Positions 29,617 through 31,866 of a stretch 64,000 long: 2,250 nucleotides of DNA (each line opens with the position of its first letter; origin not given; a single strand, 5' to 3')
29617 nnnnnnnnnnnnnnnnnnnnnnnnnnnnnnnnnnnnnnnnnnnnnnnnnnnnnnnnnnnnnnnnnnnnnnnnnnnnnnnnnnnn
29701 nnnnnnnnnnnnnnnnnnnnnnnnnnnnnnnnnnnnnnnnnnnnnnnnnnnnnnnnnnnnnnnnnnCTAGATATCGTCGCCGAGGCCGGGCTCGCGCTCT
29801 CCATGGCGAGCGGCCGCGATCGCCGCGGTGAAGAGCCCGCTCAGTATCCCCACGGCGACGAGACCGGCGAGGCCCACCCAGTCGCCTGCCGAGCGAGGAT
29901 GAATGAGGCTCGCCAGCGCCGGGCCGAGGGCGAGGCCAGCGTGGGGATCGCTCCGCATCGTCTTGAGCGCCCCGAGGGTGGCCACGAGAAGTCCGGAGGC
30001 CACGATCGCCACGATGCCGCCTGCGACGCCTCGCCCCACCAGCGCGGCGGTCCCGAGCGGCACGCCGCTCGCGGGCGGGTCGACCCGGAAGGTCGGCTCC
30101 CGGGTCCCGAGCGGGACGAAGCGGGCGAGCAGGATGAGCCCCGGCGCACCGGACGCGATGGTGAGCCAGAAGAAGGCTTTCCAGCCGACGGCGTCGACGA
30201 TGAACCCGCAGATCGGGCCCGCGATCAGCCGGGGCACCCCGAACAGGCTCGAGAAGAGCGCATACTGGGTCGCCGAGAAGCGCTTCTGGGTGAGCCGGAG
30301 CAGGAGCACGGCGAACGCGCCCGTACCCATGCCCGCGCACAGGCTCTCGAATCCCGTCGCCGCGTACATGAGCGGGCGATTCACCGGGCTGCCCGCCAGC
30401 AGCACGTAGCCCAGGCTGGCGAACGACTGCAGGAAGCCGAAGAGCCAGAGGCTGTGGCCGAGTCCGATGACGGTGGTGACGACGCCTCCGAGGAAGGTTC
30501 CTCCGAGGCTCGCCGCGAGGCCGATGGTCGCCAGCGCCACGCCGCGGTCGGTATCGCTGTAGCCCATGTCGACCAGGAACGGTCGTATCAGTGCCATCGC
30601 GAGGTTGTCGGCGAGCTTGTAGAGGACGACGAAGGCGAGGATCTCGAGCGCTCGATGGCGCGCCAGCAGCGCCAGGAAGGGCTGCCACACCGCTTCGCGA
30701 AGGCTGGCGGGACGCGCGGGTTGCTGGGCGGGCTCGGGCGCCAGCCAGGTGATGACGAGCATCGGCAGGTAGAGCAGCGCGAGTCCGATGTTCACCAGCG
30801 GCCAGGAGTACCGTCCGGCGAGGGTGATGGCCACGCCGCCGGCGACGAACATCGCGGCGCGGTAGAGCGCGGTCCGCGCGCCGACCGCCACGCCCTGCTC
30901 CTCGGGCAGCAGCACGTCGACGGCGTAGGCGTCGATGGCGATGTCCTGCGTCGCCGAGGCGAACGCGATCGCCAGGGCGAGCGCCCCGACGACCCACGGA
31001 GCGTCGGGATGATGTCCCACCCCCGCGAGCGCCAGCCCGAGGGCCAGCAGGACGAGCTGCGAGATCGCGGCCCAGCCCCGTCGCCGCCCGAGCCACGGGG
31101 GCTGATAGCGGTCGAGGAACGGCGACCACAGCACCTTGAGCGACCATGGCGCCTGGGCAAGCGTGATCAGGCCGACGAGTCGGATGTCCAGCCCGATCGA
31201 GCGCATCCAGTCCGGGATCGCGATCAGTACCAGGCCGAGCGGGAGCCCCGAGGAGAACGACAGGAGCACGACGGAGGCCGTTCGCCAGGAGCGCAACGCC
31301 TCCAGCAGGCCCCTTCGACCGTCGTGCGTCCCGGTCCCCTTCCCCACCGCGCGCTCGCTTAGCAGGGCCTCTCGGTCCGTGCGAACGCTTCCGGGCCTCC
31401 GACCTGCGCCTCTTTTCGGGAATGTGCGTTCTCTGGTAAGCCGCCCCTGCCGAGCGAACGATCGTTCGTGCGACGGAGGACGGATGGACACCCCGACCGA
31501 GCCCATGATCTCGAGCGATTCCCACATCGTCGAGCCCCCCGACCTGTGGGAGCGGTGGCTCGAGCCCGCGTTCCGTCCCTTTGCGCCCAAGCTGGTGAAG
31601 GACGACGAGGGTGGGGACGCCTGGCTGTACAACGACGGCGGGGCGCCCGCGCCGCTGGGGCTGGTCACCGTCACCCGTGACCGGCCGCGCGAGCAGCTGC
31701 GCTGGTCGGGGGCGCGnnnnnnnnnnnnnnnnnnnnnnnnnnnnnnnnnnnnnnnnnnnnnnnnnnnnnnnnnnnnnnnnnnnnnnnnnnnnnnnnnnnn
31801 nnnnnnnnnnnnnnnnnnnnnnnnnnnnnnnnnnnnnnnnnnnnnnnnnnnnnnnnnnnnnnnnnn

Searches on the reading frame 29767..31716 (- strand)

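Call 80: search_protein_families(library=pfam, proteins=[window:29767-31716:-], max_evalue=0.00001)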
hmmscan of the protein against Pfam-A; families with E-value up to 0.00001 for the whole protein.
window:29767-31716:- (649 aa): 2 families
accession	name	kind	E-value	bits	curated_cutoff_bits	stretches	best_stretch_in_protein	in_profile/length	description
PF07690.21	MFS_1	-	3.1e-20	72.8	33.4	1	150-494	2-341/347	Major Facilitator Superfamily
PF13000.13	Acatn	-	2.9e-13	49.7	23.7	1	149-283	5-161/546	Acetyl-coenzyme A transporter 1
